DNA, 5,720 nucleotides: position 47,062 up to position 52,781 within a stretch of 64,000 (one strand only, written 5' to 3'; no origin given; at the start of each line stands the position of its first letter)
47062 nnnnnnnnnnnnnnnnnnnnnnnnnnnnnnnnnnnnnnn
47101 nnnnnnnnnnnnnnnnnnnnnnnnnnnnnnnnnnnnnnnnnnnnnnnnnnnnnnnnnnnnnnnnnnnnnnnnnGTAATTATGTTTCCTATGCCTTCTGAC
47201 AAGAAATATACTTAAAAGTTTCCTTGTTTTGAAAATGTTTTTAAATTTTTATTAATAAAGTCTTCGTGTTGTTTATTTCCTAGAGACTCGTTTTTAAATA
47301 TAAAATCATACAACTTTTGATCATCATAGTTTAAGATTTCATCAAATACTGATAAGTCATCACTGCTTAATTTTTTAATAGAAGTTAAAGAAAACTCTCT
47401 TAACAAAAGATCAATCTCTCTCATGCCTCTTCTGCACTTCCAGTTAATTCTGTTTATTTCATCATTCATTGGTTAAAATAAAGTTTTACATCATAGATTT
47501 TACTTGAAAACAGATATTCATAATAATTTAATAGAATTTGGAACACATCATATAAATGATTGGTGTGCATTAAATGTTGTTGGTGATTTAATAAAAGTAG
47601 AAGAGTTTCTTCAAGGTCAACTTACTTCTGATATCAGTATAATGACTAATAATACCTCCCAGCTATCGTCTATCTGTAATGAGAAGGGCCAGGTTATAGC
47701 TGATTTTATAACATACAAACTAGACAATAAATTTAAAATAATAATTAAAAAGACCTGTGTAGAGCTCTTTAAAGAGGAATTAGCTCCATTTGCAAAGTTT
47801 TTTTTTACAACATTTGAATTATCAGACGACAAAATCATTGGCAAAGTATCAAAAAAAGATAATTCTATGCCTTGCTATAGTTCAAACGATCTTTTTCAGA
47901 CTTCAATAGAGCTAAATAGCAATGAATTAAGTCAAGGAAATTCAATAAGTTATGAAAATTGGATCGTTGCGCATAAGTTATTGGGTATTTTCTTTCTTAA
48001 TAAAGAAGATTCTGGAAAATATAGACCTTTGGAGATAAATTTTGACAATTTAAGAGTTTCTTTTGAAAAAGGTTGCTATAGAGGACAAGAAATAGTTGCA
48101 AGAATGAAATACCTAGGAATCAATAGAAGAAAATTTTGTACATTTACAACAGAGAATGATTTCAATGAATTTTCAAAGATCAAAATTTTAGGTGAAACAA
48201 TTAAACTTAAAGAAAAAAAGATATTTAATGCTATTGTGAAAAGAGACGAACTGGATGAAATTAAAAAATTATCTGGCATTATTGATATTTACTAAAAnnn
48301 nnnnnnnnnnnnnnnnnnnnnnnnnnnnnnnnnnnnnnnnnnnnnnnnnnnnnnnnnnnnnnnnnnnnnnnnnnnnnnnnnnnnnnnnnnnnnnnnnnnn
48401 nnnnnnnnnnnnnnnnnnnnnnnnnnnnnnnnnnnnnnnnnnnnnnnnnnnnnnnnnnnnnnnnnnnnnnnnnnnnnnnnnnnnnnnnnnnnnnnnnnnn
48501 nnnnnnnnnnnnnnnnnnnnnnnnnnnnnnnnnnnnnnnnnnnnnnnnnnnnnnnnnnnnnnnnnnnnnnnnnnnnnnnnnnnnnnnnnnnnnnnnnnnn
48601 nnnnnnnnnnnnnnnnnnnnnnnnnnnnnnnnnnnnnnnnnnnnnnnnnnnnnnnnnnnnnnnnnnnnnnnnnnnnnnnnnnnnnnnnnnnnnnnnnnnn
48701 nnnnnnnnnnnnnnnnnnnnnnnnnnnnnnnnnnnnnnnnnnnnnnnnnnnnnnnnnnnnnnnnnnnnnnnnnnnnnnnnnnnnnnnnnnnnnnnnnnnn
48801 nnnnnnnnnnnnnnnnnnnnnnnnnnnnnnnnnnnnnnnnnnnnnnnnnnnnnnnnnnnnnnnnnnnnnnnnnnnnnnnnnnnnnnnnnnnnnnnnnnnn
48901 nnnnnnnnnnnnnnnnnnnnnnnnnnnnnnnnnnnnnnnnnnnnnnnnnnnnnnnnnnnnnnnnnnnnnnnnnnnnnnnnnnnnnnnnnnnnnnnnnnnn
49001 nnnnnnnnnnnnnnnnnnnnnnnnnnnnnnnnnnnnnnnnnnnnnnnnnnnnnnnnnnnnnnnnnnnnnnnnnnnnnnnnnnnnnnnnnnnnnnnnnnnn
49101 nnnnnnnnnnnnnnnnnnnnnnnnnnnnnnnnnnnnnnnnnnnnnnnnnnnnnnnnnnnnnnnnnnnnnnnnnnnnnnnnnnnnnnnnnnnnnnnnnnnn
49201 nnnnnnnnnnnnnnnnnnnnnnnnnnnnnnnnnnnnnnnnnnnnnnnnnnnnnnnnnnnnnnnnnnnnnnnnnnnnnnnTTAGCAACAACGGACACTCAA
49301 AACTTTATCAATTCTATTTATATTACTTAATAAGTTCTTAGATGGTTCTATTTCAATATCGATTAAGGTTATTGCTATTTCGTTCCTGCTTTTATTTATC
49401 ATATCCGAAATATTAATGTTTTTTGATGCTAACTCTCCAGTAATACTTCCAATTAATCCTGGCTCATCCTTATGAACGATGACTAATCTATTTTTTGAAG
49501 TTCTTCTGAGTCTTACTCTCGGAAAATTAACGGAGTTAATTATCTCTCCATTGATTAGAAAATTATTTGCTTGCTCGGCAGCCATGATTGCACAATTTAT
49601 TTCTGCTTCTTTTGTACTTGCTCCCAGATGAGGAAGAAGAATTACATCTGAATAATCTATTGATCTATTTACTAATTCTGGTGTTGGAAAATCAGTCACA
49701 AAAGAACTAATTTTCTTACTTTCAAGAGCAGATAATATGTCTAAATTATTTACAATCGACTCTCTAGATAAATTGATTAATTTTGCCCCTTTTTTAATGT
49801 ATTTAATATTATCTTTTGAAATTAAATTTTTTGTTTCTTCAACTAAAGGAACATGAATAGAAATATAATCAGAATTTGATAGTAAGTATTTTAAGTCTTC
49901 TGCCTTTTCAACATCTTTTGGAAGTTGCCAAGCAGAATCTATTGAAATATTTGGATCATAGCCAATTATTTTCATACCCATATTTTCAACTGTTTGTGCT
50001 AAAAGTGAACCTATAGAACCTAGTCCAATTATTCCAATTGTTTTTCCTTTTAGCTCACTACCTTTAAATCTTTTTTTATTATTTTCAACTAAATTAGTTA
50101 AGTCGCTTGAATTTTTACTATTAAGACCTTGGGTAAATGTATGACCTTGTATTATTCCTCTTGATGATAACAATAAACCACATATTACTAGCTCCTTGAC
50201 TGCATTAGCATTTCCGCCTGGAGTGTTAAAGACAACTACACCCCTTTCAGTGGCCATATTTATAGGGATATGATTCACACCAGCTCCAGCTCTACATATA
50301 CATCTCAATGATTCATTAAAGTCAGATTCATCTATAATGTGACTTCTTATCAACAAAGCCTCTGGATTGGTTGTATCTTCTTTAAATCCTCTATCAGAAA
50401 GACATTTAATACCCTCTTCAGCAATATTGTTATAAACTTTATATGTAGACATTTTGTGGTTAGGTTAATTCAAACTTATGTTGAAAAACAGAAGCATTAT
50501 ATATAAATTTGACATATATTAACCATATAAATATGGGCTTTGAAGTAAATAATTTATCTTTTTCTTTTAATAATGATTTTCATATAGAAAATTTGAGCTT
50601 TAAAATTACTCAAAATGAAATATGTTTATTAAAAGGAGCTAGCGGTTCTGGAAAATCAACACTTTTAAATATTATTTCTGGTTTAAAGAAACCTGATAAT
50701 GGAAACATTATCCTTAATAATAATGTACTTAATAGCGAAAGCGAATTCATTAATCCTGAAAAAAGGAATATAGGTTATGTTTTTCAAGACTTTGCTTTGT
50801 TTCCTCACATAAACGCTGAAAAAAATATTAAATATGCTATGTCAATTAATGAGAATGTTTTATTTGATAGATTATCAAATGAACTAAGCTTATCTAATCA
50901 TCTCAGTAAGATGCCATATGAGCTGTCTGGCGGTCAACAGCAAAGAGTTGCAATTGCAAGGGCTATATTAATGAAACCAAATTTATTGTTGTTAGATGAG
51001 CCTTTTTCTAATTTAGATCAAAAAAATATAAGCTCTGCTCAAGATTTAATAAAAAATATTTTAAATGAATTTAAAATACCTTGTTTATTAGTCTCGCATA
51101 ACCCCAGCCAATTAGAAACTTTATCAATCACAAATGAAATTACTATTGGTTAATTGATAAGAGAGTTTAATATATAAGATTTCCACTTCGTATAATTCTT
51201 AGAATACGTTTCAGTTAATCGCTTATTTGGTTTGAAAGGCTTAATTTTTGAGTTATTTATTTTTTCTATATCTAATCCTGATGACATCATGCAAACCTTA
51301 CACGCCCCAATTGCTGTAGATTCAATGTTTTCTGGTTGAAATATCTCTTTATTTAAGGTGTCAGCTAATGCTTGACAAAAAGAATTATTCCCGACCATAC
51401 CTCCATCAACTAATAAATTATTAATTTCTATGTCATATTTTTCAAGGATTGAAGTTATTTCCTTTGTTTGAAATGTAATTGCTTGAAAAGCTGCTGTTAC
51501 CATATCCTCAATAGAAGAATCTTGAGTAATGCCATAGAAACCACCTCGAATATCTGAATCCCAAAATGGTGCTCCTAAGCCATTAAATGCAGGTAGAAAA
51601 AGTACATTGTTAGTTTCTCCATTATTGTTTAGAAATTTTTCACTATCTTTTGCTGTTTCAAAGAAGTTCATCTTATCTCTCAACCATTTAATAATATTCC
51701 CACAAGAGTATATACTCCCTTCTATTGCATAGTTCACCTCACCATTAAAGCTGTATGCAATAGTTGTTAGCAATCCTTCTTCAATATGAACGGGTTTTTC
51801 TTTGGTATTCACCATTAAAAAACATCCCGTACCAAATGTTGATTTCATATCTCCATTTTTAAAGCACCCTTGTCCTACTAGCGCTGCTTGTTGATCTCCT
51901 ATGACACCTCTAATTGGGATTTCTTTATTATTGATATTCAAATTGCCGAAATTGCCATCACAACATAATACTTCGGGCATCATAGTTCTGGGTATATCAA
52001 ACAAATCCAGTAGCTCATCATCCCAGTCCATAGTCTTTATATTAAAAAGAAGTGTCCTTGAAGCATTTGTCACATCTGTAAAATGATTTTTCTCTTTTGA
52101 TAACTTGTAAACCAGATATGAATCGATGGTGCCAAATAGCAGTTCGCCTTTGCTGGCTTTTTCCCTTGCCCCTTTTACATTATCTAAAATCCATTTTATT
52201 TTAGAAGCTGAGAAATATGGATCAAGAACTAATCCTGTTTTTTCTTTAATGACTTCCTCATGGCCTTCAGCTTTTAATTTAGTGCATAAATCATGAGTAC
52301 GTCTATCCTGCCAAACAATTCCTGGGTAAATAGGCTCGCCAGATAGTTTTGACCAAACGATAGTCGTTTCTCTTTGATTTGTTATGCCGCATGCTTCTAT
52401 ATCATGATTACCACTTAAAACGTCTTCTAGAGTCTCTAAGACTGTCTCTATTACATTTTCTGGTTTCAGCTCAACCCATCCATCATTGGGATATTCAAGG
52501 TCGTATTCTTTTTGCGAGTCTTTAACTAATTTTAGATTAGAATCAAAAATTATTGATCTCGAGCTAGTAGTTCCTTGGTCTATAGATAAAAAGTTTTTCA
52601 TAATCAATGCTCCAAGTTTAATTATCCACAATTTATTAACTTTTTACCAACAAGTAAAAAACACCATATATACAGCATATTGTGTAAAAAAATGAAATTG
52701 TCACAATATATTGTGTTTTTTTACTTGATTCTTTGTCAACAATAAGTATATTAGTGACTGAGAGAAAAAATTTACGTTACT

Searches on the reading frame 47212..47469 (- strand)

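Call 3: search_protein_families(library=pfam, proteins=[window:47212-47469:-], max_evalue=1)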
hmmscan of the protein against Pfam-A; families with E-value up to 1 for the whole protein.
window:47212-47469:- (85 aa): 2 families
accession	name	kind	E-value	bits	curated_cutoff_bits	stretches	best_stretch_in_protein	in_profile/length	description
PF03937.21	Sdh5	-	6e-17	61.8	27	1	6-69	1-66/76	Flavinator of succinate dehydrogenase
PF17816.7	PDZ_4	-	0.044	14.5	23.1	1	34-76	26-68/114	PDZ domain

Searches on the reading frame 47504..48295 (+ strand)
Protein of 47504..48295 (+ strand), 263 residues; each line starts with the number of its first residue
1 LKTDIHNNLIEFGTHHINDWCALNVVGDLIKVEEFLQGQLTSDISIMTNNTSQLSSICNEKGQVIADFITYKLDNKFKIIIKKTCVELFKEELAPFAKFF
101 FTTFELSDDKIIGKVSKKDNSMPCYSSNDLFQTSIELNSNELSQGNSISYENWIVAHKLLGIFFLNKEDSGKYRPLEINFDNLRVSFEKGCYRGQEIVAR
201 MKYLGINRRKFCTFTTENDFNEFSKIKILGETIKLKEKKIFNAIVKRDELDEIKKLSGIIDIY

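Call 3: search_protein_families(library=pfam, proteins=[window:47504-48295:+], max_evalue=1)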
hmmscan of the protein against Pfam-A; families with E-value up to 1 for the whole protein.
window:47504-48295:+ (263 aa): 1 family
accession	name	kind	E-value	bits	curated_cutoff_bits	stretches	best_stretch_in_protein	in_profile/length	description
PF01571.26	GCV_T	-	5.2e-07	29.6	25.6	1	32-86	58-113/255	Aminomethyltransferase folate-binding domain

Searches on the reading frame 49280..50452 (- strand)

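Call 61: search_protein_families(library=pfam, proteins=[window:49280-50452:-], max_evalue=0.00001)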
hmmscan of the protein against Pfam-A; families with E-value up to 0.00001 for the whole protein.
window:49280-50452:- (390 aa): 3 families
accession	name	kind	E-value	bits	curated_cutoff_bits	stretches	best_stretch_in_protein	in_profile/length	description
PF02826.25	2-Hacid_dh_C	-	4.3e-38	130.9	25.1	1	121-277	23-178/178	D-isomer specific 2-hydroxyacid dehydrogenase, NAD binding domain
PF00389.36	2-Hacid_dh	-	1.4e-18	67.3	24.6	1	24-309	34-134/134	D-isomer specific 2-hydroxyacid dehydrogenase, catalytic domain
PF03446.21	NAD_binding_2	-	1.2e-07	32.4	21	1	138-249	1-113/161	NAD binding domain of 6-phosphogluconate dehydrogenase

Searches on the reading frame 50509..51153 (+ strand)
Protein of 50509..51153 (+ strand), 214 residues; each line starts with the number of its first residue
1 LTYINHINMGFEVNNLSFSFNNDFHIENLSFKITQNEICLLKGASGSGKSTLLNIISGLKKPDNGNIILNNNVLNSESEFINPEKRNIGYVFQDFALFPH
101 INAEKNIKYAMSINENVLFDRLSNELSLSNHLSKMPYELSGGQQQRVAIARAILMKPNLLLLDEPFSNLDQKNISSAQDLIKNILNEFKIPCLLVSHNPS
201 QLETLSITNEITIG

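Call 61: search_protein_families(library=pfam, proteins=[window:50509-51153:+], max_evalue=0.00001)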
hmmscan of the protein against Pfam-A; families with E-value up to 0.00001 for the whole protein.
window:50509-51153:+ (214 aa): 2 families
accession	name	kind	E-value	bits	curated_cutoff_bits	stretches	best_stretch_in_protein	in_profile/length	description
PF00005.33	ABC_tran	-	5.4e-36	124.6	25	1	27-166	2-136/137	ABC transporter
PF13304.12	AAA_21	-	1.3e-06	29.1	27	0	41-83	4-63/304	AAA domain, putative AbiEii toxin, Type IV TA system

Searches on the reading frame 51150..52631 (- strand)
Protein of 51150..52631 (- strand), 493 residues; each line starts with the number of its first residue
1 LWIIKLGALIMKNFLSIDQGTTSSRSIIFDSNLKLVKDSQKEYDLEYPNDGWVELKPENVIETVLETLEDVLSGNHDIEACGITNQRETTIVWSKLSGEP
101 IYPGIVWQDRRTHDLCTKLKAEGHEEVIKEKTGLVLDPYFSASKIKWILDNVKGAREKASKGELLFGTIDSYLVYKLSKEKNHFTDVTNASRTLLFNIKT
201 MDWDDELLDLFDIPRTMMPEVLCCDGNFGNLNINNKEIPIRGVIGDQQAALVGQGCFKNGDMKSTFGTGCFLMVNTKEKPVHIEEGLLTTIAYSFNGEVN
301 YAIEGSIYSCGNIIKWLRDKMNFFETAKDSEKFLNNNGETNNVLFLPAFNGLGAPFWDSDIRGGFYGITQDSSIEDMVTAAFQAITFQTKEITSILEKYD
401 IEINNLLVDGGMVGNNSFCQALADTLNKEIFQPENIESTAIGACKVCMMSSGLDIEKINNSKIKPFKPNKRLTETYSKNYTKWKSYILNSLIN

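Call 61: search_protein_families(library=pfam, proteins=[window:51150-52631:-], max_evalue=0.00001)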
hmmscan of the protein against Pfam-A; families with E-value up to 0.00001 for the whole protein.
window:51150-52631:- (493 aa): 2 families
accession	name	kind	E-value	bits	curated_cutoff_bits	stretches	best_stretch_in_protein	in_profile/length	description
PF00370.27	FGGY_N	-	1.5e-64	218.4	28.8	1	15-253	3-245/245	FGGY family of carbohydrate kinases, N-terminal domain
PF02782.22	FGGY_C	-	2.7e-36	125.7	27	1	264-450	3-197/198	FGGY family of carbohydrate kinases, C-terminal domain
